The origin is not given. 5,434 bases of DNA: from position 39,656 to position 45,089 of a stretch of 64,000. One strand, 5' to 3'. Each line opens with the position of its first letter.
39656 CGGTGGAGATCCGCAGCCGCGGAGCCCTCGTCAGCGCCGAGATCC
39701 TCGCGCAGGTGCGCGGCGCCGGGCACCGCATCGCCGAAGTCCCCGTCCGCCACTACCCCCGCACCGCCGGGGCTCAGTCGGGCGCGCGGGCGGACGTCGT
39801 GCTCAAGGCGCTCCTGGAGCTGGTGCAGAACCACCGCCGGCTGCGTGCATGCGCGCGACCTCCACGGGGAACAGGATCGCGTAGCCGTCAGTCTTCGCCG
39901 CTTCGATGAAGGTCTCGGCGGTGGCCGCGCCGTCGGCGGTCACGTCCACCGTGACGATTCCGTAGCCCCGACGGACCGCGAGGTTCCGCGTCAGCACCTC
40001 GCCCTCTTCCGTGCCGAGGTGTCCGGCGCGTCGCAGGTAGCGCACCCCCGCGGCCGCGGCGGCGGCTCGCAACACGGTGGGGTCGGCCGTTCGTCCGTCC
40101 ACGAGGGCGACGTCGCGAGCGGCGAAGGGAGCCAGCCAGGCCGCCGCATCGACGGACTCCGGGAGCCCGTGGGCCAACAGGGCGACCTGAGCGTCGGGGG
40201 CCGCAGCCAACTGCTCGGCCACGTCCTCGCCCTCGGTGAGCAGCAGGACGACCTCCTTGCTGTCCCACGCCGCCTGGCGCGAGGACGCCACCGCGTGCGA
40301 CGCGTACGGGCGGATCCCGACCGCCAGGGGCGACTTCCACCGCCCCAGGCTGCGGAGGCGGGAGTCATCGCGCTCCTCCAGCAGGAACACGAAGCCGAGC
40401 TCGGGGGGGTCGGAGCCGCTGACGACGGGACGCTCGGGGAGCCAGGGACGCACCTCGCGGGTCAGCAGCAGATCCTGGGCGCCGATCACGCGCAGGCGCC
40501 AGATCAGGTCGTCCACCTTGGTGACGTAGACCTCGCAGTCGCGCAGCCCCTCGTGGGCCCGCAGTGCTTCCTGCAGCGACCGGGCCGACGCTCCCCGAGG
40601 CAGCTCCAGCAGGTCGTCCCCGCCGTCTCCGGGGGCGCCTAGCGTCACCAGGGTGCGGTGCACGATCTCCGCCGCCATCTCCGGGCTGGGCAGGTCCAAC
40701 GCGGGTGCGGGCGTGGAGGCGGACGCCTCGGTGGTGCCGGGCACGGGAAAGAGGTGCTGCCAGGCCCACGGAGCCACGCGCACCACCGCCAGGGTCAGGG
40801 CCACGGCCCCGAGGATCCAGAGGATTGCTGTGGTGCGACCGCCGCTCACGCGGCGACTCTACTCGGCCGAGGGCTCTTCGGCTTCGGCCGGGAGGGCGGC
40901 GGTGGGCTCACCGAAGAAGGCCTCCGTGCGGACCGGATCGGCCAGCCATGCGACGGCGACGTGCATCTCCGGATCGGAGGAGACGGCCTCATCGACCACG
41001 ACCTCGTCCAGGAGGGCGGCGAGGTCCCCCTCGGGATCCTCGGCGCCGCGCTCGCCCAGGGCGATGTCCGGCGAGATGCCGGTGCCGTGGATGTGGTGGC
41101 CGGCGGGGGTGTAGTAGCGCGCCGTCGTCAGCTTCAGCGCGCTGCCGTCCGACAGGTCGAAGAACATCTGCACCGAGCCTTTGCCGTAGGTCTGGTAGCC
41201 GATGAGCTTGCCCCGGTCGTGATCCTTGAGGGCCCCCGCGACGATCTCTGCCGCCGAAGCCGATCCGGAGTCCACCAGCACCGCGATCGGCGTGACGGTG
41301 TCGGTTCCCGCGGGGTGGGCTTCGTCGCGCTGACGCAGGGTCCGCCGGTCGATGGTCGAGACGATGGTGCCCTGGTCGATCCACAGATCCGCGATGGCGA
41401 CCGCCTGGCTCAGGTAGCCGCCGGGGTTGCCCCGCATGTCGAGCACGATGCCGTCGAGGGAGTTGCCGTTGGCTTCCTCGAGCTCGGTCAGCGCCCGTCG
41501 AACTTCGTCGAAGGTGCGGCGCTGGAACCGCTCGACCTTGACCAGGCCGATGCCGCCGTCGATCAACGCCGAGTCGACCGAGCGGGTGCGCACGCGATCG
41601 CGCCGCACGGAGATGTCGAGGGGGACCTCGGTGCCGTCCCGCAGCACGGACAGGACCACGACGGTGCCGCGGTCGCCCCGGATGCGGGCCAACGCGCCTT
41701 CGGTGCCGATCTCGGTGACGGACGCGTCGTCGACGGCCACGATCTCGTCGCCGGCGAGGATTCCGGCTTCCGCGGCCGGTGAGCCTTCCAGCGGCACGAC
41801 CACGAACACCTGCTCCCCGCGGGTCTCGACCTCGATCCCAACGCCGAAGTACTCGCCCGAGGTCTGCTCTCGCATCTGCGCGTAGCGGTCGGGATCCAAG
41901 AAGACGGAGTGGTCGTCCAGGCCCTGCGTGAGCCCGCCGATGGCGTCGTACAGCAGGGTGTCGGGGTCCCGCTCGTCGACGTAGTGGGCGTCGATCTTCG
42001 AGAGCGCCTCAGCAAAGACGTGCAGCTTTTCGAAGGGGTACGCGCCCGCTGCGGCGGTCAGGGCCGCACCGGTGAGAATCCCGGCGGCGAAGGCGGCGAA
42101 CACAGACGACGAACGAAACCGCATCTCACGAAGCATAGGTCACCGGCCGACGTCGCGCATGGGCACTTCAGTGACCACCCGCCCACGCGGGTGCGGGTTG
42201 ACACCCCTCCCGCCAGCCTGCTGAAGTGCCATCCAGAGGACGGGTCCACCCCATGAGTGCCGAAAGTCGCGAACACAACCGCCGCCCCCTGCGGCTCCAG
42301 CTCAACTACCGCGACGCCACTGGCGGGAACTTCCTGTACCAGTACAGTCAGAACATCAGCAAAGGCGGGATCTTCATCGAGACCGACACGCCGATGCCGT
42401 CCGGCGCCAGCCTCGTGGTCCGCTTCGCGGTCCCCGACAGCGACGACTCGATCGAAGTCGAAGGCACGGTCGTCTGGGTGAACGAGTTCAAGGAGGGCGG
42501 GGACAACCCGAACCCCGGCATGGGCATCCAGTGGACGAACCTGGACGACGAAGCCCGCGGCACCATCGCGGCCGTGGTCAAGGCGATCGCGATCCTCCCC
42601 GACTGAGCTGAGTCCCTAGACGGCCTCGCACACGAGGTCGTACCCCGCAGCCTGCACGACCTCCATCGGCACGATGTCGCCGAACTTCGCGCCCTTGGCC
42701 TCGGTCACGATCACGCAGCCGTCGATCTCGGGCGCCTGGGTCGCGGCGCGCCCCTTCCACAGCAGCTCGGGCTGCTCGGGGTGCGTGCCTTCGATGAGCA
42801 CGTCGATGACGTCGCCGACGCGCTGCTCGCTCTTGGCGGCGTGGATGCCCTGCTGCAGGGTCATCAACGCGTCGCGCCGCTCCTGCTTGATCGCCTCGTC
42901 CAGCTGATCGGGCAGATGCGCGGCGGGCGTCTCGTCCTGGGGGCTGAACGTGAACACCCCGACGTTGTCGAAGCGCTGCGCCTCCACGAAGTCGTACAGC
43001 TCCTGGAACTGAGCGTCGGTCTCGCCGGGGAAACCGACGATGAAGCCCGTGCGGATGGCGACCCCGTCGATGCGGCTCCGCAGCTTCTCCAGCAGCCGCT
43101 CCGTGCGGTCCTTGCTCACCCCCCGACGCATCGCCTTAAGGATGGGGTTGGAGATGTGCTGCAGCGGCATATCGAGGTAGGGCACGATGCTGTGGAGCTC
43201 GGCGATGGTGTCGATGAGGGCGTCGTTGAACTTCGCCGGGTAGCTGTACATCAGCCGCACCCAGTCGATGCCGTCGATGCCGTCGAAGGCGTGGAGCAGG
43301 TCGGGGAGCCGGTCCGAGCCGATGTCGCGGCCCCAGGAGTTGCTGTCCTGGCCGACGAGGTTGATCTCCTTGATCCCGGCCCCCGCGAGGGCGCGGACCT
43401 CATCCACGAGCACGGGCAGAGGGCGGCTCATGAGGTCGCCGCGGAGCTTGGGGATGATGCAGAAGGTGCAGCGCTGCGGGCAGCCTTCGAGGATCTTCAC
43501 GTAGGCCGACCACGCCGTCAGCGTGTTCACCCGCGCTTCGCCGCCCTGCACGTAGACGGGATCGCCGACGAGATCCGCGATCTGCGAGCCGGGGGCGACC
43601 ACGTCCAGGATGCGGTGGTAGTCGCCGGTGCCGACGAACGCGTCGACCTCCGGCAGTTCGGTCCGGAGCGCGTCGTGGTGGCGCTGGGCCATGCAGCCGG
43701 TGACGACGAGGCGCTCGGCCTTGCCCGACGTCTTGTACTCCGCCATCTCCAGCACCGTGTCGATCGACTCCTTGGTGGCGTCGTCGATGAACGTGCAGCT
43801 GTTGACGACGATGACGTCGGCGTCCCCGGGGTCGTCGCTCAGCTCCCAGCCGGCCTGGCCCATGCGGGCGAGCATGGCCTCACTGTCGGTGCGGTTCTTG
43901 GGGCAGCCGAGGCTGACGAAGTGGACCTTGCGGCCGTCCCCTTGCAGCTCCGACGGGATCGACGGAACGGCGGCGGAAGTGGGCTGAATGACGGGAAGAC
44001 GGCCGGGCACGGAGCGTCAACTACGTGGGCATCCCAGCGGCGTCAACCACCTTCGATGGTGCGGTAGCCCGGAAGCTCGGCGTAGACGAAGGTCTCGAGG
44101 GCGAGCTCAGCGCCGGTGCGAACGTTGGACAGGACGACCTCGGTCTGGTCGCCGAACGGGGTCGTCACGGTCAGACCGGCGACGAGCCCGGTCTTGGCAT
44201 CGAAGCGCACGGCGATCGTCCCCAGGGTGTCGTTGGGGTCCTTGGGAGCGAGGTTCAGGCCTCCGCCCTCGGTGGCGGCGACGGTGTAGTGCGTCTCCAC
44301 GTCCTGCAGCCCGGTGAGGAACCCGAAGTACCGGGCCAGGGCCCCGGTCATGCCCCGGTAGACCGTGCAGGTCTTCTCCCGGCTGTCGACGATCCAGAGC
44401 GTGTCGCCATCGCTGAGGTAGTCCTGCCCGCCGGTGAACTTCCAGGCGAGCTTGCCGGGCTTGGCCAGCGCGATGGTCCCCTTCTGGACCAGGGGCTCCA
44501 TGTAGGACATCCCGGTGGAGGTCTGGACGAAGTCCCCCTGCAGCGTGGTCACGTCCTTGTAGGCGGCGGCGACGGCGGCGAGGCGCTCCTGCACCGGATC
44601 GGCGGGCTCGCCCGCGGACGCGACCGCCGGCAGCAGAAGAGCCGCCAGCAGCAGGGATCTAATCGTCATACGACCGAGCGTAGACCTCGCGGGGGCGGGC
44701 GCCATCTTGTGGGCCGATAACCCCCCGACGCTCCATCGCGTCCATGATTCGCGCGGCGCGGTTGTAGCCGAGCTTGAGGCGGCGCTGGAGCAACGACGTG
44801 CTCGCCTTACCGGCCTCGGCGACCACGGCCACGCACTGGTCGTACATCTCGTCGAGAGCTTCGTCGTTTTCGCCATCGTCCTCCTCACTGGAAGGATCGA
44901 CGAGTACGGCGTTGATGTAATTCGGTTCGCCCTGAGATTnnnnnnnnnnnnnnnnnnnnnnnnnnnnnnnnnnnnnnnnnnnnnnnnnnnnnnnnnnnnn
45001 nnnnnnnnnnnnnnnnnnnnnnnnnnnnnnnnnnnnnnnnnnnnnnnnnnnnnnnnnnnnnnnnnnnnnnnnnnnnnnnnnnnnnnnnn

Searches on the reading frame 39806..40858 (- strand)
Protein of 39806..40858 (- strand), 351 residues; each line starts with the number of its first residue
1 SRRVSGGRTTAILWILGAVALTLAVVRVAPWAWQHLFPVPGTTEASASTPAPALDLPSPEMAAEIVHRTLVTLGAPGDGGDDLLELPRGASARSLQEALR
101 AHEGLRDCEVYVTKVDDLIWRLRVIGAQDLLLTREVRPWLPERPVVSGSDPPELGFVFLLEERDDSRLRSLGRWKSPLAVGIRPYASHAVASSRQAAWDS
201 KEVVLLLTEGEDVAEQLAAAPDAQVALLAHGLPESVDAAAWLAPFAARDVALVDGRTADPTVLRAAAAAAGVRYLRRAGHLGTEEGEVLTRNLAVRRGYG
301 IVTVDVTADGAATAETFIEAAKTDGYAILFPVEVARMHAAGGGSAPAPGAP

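Call 30: search_protein_families(library=pfam, proteins=[window:39806-40858:-], max_evalue=0.001)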
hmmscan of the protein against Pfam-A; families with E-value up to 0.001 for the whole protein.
window:39806-40858:- (351 aa): 1 family
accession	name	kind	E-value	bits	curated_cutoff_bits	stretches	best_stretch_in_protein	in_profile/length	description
PF04748.18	Polysacc_deac_2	-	0.00083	19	27.5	0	242-293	113-164/212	Divergent polysaccharide deacetylase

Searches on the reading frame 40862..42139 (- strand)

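Call 30: search_protein_families(library=pfam, proteins=[window:40862-42139:-], max_evalue=0.001)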
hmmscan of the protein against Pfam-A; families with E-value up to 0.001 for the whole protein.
window:40862-42139:- (426 aa): 4 families
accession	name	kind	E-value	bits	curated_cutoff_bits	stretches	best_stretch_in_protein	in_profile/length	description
PF03572.23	Peptidase_S41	-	7.7e-52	175.6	24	1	197-360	2-164/165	Peptidase family S41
PF13180.12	PDZ_2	-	2.1e-10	41.2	27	1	100-178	3-80/80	PDZ domain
PF17820.7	PDZ_6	-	1.1e-09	38.4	27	1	113-167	2-54/54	PDZ domain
PF00595.29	PDZ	-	4.2e-08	33.9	23.2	1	92-162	7-77/81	PDZ domain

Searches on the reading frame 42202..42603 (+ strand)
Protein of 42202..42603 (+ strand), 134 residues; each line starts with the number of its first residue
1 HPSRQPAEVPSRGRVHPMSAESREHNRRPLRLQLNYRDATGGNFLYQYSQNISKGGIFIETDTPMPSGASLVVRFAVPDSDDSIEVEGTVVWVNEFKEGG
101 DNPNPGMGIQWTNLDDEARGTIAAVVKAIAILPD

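Call 30: search_protein_families(library=pfam, proteins=[window:42202-42603:+], max_evalue=0.001)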
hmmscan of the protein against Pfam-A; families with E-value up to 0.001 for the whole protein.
window:42202-42603:+ (134 aa): 1 family
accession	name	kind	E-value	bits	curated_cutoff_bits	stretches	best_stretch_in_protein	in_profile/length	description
PF07238.19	PilZ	-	3.4e-15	56.6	22.5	1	22-126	2-100/102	PilZ domain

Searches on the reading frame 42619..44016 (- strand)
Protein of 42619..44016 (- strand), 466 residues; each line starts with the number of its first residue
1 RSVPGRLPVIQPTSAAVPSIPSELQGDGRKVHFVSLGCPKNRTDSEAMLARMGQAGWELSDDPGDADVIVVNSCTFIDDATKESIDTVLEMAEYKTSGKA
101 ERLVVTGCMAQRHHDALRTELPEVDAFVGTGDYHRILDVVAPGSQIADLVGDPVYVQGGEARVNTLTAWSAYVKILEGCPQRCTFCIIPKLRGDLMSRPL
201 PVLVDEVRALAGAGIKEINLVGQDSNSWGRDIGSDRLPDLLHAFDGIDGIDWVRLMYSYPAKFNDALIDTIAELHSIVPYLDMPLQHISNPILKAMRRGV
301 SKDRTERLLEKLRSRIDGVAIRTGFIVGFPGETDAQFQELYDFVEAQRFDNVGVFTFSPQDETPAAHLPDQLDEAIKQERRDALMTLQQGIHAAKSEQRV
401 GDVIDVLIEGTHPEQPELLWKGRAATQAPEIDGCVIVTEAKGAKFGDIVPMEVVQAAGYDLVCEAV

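Call 30: search_protein_families(library=pfam, proteins=[window:42619-44016:-], max_evalue=0.001)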
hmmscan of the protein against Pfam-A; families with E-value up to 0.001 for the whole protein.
window:42619-44016:- (466 aa): 3 families
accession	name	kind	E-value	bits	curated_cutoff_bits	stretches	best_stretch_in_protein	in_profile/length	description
PF00919.26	UPF0004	-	2e-27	95.5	27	1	30-129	1-98/98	Uncharacterized protein family UPF0004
PF04055.27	Radical_SAM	-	2e-22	80.6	29.5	1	174-344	2-166/166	Radical SAM superfamily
PF18693.7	TRAM_2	-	3e-15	56.6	27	1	400-466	1-63/63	TRAM domain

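Call 54: find_homologous_proteins(query=window:42619-44010:-, max_evalue=1e-50)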
Query window:42619-44010:- (464 aa): 7998 proteins with E <= 1e-50 among 8000 candidates; the best 120 are listed.
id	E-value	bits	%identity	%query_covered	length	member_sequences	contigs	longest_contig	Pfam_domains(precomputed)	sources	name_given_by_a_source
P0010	0.0e+0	1056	100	100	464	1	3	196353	PF04055.28,PF00919.27,PF18693.8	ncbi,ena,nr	ncbi:MAG: 30S ribosomal protein S12 methylthiotransferase RimO [Proteobacteria bacterium]|nr:30S rib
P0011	0.0e+0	1050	100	100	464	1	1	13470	PF04055.28,PF00919.27,PF18693.8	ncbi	-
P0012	7.7e-286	966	94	97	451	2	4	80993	PF04055.28,PF00919.27,PF18693.8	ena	-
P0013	2.3e-266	902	84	100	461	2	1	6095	PF04055.28,PF00919.27,PF18693.8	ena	-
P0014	1.6e-246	837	78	100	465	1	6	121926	PF04055.28,PF00919.27,PF18693.8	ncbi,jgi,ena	-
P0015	1.8e-243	827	77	100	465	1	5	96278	PF04055.28,PF00919.27,PF18693.8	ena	-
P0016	2.7e-236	803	74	100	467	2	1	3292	PF04055.28,PF00919.27,PF18693.8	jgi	-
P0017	9.5e-235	798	75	100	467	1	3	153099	PF04055.28,PF00919.27,PF18693.8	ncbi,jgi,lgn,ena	-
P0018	1.3e-234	797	75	100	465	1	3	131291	PF04055.28,PF00919.27,PF18693.8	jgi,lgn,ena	-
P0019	4.3e-232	789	74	100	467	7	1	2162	PF04055.28,PF00919.27,PF18693.8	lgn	-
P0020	4.3e-232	789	75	100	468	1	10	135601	PF04055.28,PF00919.27,PF18693.8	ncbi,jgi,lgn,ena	-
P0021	8.5e-232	788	74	100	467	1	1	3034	PF04055.28,PF00919.27,PF18693.8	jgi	jgi:ribosomal protein S12 methylthiotransferase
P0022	8.2e-229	778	74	100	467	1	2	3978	PF04055.28,PF00919.27,PF18693.8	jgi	jgi:ribosomal protein S12 methylthiotransferase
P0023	3.1e-228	776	73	100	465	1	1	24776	PF04055.28,PF00919.27,PF01938.27,PF18693.8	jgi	jgi:ribosomal protein S12 methylthiotransferase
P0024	9.6e-228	775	74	100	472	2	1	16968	PF04055.28,PF00919.27,PF01938.27,PF18693.8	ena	-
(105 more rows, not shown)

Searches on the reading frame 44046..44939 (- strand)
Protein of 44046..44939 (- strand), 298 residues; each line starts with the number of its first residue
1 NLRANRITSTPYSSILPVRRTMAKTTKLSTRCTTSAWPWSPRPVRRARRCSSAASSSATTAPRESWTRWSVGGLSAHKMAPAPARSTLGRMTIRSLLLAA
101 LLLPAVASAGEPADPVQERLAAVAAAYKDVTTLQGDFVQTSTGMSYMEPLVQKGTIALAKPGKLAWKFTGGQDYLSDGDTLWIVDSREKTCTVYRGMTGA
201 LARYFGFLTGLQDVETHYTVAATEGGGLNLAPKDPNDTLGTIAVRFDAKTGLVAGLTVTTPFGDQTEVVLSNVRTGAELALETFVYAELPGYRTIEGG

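Call 31: search_protein_families(library=pfam, proteins=[window:44046-44939:-], max_evalue=0.001)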
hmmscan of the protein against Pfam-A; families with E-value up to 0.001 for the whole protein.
window:44046-44939:- (298 aa): 1 family
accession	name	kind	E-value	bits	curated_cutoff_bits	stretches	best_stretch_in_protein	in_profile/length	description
PF03548.22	LolA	-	1.4e-21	77.4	23.6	1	129-285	2-163/165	Outer membrane lipoprotein carrier protein LolA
